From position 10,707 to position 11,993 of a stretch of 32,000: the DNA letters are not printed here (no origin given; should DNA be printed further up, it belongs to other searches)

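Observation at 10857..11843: GcvH-like (lipoyl-carrier-like) domain fused to a Rab-like small GTPase, next to the Hdr/sulfur-relay locus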

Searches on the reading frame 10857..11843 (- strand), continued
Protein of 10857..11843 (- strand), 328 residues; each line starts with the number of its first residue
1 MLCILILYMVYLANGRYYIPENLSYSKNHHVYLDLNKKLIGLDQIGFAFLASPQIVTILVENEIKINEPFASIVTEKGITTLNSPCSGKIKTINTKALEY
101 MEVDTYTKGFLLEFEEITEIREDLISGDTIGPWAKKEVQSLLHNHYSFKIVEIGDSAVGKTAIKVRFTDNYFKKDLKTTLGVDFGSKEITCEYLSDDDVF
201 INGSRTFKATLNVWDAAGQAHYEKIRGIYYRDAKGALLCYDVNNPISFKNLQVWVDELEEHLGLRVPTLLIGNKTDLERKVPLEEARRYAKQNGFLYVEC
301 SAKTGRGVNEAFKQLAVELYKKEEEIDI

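Call 74: find_encoding_contigs(protein=P0014, flank=6000, max_places=1)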
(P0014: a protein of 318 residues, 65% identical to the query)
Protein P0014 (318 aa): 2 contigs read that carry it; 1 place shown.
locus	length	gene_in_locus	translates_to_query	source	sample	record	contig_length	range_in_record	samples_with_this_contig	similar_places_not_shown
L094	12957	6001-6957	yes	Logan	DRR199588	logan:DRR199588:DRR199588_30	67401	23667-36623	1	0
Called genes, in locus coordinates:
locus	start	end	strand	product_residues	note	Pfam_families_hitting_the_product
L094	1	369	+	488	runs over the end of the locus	PF01139:RtcB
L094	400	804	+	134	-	-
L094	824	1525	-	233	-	PF00925:GTP_cyclohydro2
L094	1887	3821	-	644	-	PF00324:AA_permease, PF13520:AA_permease_2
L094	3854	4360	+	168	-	-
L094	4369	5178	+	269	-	PF04266:ASCH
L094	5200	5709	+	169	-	-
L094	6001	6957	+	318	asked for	PF00025:Arf, PF00071:Ras, PF08477:Roc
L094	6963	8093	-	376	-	-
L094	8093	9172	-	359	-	PF01380:SIS (weak)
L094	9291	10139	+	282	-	-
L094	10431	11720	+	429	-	PF13191:AAA_16 (weak), PF13401:AAA_22, PF22606:Cdc6-ORC-like_ATPase_lid, PF22703:Cdc6_lid, PF09079:WHD_Cdc6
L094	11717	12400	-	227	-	-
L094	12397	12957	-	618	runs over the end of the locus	PF00149:Metallophos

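Call 77: fold_search(model_id=the predicted structure, library=pdb)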
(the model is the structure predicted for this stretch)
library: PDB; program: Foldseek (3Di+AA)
matches with E <= 10: 1962; with E <= 0.001: 1769
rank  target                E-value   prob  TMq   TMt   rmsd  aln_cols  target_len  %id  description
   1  4rke                  3.3e-17  1.00  0.46  0.81   4.1       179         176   37  Drosophila melanogaster Rab2 bound to GMPPNP (released 2014-12-10)
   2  5c46_F                5.7e-17  1.00  0.47  0.85   4.2       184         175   36  Crystal structure of an engineered construct of phosphatidylinositol 4 kinase III beta in complex with GTP gamma S loa (released 2016-01-20)
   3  4uj5_B                6.4e-17  1.00  0.46  0.84   3.6       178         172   38  Crystal structure of human Rab11-Rabin8-FIP3 (released 2015-08-12)
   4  4li0_B                7.7e-17  1.00  0.47  0.84   3.7       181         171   35  Crystal structure of GDP-bound Rab8:GRAB (released 2013-10-09)
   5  8p3j_B                8.1e-17  1.00  0.51  0.74   4.8       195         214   32  Fusion hSlp2-a_Rab27A non-covalent complex with hit fragment IMP-1704 (released 2024-11-20)
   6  6stg_B                1.2e-16  1.00  0.47  0.86   4.1       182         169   35  Human Rab8a phosphorylated at Ser111 in complex with GPPNP (released 2020-04-22)
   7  4ojk_A                1.2e-16  1.00  0.46  0.83   4.3       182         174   38  Structure of the cGMP Dependent Protein Kinase II and Rab11b Complex (released 2014-08-06)
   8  7opq_A                1.3e-16  1.00  0.50  0.74   6.9       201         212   30  Rab27a fusion with Slp2a-RBDa1 effector covalent adduct with CA1 in C188 (released 2022-04-06)
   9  4d0l_D                1.6e-16  1.00  0.47  0.84   4.1       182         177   37  Phosphatidylinositol 4-kinase III beta-PIK93 in a complex with Rab11a- GTP gammaS (released 2014-05-28)
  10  7eze_A                1.7e-16  1.00  0.44  0.81   4.4       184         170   38  Thorarchaeota Rab GTP-gamma-S/Mg2+ (soak) (released 2022-06-08)
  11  8p3i_A                1.7e-16  1.00  0.50  0.73   7.0       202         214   30  Fusion hSlp2-a_Rab27A bound to covalent hit fragment IMP-1721 (released 2024-11-20)
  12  2zet_A                2.0e-16  1.00  0.49  0.85   3.5       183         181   34  Crystal structure of the small GTPase Rab27B complexed with the Slp homology domain of Slac2-a/melanophilin (released 2008-09-30)
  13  8p3i_B                2.1e-16  1.00  0.50  0.74   5.1       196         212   31  Fusion hSlp2-a_Rab27A bound to covalent hit fragment IMP-1721 (released 2024-11-20)
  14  7ezd_A                2.6e-16  1.00  0.44  0.81   4.5       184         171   38  Thorarchaeota Rab co-crystallized with GTP gamma-S (released 2022-06-08)
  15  7ezb_A                2.6e-16  1.00  0.45  0.80   4.5       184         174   40  Thorarchaeota Rab bound to GDP (released 2022-06-08)
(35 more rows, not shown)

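Call 81: find_encoding_contigs(protein=P0002, flank=10000, max_places=1)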
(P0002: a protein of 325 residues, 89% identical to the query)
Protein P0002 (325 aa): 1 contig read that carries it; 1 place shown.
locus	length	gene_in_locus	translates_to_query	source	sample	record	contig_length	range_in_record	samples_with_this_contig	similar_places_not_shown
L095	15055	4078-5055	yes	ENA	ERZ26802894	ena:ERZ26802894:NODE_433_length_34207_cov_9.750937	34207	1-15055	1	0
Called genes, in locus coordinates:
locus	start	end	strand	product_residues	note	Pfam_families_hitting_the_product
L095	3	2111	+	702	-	?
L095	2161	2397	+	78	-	PF01206:TusA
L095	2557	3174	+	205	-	-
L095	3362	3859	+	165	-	PF13404:HTH_AsnC-type, PF13412:HTH_24, PF01037:AsnC_trans_reg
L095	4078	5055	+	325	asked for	PF00025:Arf, PF00071:Ras, PF08477:Roc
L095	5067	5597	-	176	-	PF13404:HTH_AsnC-type, PF13412:HTH_24, PF01037:AsnC_trans_reg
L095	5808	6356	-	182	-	PF13404:HTH_AsnC-type, PF13412:HTH_24, PF08279:HTH_11 (weak), PF01037:AsnC_trans_reg (weak)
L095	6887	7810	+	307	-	PF01636:APH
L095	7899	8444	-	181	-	PF00025:Arf, PF00071:Ras, PF08477:Roc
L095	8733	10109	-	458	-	PF09376:NurA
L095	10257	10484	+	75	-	-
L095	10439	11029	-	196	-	-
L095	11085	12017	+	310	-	-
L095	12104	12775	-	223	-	PF00227:Proteasome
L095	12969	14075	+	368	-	PF00498:FHA (faint), PF11977:RNase_Zc3h12a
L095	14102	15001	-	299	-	PF00892:EamA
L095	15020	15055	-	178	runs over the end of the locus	PF03061:4HBT (weak)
